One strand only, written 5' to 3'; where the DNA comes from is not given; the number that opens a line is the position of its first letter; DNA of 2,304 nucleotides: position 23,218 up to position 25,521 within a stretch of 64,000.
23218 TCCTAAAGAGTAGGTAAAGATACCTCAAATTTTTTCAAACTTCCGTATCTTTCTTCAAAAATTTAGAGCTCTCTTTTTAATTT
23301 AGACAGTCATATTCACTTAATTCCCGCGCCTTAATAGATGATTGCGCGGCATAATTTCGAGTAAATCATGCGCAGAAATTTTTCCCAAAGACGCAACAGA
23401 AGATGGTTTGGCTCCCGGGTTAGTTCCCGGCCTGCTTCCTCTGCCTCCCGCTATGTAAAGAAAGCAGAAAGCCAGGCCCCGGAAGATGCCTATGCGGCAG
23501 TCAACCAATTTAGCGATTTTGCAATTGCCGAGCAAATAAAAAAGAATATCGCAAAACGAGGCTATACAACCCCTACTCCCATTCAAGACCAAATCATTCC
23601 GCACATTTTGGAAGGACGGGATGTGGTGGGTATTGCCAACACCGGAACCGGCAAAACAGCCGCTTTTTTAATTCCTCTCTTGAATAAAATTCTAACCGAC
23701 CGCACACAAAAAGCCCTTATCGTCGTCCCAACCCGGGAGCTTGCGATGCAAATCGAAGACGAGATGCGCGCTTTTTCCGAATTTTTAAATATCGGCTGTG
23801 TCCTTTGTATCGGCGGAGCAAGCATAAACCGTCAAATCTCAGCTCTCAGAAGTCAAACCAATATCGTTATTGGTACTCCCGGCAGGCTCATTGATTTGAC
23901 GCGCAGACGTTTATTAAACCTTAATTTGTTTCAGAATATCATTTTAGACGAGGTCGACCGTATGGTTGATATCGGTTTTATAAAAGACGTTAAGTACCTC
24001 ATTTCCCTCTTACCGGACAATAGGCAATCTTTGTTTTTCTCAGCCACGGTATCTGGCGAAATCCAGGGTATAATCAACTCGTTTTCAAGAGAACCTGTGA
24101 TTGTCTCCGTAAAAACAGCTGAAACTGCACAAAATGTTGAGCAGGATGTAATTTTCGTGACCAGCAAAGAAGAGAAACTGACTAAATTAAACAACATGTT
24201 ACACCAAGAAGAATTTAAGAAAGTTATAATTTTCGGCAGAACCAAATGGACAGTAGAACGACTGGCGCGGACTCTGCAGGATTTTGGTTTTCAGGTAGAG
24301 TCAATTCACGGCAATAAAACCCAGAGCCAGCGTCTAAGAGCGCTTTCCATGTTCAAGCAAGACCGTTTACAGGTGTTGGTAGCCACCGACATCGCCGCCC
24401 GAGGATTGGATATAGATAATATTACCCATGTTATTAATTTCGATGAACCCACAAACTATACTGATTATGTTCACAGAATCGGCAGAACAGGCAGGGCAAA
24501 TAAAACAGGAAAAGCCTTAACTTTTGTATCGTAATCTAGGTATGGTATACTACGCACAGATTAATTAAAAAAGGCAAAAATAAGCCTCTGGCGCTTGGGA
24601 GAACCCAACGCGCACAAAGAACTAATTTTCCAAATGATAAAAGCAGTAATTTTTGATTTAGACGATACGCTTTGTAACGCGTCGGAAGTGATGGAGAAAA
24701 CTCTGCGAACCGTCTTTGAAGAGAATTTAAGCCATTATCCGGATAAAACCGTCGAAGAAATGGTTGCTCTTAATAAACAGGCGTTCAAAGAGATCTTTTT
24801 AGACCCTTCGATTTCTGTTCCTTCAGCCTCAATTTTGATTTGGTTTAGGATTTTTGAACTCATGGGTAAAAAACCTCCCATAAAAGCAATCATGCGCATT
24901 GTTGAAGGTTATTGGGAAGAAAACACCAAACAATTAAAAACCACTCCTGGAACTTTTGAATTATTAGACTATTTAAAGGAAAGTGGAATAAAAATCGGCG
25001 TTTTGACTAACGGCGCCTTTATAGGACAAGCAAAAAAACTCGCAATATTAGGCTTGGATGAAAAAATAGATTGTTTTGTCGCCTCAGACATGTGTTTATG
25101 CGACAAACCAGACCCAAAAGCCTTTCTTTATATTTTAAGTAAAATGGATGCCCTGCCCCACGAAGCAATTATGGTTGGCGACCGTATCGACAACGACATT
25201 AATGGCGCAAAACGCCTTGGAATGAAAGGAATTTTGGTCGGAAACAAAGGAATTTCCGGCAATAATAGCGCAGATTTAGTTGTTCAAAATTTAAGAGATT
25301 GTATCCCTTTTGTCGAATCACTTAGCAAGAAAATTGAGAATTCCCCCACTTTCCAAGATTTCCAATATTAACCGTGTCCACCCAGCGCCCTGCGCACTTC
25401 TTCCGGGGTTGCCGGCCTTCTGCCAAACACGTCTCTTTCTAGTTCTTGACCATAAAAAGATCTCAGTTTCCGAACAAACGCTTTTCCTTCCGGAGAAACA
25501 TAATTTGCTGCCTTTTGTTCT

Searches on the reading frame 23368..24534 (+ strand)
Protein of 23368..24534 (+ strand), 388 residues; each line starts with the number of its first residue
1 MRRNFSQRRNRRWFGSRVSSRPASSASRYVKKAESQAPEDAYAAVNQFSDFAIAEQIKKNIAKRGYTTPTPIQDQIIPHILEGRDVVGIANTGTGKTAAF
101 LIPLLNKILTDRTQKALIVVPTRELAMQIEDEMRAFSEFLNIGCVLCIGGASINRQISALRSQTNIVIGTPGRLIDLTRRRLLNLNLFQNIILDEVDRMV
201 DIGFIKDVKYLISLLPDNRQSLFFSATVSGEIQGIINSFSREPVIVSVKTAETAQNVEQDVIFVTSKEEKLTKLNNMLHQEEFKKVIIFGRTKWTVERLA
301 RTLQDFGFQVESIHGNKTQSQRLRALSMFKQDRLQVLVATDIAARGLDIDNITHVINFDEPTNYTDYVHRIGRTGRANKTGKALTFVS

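Call 50: search_protein_families(library=pfam, proteins=[window:23368-24534:+], max_evalue=0.001)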
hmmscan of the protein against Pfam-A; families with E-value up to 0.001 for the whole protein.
window:23368-24534:+ (388 aa): 4 families
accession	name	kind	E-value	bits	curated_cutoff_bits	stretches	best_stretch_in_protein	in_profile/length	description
PF00270.35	DEAD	-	1.8e-48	164.9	26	1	70-232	1-164/167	DEAD/DEAH box helicase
PF00271.37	Helicase_C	-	4.1e-33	114.3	23.5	1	269-378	1-110/110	Helicase conserved C-terminal domain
PF04851.21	ResIII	-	2.1e-08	34.7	22.5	1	84-227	24-161/164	Type III restriction enzyme, res subunit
PF16203.11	ERCC3_RAD25_C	-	0.0003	20.6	27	1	278-380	55-154/248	ERCC3/RAD25/XPB C-terminal helicase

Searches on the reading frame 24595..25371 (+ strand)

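Call 50: search_protein_families(library=pfam, proteins=[window:24595-25371:+], max_evalue=0.001)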
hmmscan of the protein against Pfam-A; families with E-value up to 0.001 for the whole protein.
window:24595-25371:+ (258 aa): 6 families
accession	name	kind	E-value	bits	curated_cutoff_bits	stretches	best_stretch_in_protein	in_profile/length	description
PF13419.12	HAD_2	-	1.4e-30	107.1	23.8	1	18-215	1-178/178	Haloacid dehalogenase-like hydrolase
PF00702.32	Hydrolase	-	4.3e-25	89.7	26.4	1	15-209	1-191/191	haloacid dehalogenase-like hydrolase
PF13242.12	Hydrolase_like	-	1.9e-13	50.5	22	1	169-221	2-53/75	HAD-hyrolase-like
PF09419.16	PGP_phosphatase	-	2.2e-05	24.5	20.4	0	187-215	135-163/168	Mitochondrial PGP phosphatase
PF12710.13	HAD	-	0.00042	21.2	27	1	18-159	1-140/189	haloacid dehalogenase-like hydrolase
PF03767.20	Acid_phosphat_B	-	0.00065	19.7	27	0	107-139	113-144/230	HAD superfamily, subfamily IIIB (Acid phosphatase)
